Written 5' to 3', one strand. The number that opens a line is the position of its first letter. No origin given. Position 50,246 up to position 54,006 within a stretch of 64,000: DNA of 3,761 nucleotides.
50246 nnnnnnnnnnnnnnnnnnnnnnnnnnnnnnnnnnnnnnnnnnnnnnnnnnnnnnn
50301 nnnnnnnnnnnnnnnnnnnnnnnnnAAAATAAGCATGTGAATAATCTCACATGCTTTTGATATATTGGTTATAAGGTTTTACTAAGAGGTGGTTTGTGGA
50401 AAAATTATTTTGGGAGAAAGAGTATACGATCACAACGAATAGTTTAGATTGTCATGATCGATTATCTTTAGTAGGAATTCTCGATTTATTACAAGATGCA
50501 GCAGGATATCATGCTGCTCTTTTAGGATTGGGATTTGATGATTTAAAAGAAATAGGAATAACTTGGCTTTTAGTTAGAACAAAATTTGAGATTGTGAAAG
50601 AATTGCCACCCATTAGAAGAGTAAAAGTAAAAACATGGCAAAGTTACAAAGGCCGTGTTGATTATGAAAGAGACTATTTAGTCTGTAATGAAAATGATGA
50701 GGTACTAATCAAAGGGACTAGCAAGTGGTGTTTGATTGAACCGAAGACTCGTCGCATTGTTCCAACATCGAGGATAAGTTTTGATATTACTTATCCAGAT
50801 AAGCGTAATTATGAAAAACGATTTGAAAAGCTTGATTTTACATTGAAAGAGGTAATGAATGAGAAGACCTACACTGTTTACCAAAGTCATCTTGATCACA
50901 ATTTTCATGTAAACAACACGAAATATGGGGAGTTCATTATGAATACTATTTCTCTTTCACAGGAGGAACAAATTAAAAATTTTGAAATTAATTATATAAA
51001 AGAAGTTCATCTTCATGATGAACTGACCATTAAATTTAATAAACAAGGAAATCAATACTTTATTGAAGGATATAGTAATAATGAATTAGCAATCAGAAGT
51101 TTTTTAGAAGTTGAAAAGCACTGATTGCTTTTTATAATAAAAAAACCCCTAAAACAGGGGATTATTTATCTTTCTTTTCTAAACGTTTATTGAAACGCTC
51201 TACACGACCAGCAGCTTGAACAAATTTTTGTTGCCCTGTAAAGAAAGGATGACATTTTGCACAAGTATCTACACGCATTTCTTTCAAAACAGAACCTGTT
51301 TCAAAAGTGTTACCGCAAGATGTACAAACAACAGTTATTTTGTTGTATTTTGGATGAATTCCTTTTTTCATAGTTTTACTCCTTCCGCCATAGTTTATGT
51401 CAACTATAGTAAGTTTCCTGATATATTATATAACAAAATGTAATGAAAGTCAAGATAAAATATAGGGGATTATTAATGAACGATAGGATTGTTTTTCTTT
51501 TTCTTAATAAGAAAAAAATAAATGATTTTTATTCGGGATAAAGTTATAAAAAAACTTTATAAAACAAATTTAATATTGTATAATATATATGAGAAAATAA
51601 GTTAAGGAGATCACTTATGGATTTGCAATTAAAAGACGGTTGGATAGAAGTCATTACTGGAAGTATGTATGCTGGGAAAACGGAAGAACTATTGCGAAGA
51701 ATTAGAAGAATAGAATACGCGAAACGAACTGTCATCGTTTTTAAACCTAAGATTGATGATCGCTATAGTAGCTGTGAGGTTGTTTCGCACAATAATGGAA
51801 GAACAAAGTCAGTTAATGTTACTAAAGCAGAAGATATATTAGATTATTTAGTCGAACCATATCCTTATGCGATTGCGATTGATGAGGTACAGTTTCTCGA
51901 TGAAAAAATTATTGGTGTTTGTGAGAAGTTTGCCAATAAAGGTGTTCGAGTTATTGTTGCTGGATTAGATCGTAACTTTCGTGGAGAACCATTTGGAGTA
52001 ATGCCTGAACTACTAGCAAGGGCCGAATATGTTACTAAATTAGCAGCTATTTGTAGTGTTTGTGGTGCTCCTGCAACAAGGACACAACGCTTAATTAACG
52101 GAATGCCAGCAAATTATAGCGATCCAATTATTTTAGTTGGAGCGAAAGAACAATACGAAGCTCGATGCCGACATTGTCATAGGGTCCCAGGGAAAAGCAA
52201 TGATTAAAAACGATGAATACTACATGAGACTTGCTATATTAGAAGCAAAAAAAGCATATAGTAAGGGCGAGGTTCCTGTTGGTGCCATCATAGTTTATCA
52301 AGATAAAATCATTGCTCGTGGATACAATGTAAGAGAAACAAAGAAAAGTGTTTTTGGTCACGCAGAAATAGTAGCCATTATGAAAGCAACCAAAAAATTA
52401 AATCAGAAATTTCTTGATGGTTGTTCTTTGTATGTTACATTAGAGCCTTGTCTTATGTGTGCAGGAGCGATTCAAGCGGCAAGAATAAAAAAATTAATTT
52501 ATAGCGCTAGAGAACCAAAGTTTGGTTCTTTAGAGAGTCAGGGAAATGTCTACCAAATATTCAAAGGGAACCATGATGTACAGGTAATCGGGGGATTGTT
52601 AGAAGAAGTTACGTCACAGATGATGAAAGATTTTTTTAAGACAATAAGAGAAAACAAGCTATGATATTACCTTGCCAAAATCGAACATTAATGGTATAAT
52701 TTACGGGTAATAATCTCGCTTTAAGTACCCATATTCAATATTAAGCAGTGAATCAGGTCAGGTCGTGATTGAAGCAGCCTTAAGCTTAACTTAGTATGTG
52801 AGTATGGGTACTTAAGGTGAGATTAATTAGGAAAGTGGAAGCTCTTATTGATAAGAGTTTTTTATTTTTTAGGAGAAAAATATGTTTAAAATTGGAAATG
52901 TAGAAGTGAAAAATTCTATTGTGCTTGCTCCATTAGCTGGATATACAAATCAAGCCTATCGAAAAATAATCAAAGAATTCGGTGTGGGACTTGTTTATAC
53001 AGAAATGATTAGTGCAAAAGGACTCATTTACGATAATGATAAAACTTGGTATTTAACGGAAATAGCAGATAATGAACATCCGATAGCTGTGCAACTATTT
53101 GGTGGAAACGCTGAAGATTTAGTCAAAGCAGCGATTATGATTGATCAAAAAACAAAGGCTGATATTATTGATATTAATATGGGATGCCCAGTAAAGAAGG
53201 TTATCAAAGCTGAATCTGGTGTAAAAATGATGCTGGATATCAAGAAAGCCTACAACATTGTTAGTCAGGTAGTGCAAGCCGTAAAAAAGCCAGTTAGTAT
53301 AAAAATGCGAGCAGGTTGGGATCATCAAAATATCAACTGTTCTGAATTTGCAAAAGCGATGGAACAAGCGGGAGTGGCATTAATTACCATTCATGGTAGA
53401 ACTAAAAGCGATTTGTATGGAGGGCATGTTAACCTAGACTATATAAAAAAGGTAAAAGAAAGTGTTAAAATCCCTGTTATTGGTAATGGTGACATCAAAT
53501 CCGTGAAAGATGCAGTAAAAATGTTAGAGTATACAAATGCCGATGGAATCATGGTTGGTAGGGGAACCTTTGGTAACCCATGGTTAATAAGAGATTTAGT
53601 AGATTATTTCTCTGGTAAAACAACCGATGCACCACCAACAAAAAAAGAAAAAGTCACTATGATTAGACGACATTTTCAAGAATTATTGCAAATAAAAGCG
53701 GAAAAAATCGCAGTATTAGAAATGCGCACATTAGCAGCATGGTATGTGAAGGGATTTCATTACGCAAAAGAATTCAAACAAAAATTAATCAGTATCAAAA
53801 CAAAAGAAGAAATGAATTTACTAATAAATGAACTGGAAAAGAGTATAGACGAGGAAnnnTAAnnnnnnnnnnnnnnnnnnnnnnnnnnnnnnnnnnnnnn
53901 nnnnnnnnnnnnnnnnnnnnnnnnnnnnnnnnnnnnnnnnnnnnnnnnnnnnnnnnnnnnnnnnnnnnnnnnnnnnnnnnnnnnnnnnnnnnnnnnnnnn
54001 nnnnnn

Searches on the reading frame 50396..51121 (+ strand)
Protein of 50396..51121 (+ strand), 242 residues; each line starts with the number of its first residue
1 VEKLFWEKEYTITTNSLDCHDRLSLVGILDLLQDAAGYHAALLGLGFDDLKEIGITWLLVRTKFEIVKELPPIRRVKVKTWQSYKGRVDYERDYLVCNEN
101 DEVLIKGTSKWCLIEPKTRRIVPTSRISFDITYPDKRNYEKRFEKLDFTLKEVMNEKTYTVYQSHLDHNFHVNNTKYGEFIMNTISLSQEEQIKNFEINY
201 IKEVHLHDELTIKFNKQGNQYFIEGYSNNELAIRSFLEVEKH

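Call 60: search_protein_families(library=pfam, proteins=[window:50396-51121:+], max_evalue=0.00001)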
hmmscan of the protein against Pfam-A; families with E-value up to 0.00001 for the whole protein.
window:50396-51121:+ (242 aa): 2 families
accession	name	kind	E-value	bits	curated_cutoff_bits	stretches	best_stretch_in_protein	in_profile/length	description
PF01643.23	Acyl-ACP_TE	-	4.7e-17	62.4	23.7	1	6-122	4-121/131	Acyl-ACP thioesterase N-terminal domain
PF20791.3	Acyl-ACP_TE_C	-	4.7e-10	40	21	1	151-220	4-75/101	Acyl-ACP thioesterase C-terminal domain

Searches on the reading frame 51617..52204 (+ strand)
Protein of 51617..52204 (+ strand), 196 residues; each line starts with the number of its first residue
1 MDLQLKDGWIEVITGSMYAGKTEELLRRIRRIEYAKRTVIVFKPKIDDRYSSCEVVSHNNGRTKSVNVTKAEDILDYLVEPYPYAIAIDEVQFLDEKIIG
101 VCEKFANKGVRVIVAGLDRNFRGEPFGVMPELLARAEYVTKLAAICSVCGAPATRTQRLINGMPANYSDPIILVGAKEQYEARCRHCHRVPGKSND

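Call 60: search_protein_families(library=pfam, proteins=[window:51617-52204:+], max_evalue=0.00001)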
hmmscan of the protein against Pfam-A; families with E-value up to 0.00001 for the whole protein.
window:51617-52204:+ (196 aa): 1 family
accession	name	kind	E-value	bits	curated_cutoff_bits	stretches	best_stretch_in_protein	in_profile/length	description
PF00265.24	TK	-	9.4e-53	179.1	20.6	1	8-188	1-176/176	Thymidine kinase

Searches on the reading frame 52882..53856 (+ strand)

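Call 60: search_protein_families(library=pfam, proteins=[window:52882-53856:+], max_evalue=0.00001)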
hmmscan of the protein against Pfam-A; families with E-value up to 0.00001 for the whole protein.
window:52882-53856:+ (325 aa): 3 families
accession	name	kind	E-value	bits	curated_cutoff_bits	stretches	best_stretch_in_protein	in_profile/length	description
PF01207.24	Dus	-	1e-88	297.9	20.4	1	15-315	2-300/311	Dihydrouridine synthase (Dus)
PF00977.27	His_biosynth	-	1.1e-08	35.2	23.6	0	130-227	124-220/228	Histidine biosynthesis protein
PF01180.27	DHO_dh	-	4e-07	30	27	0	62-236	91-280/291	Dihydroorotate dehydrogenase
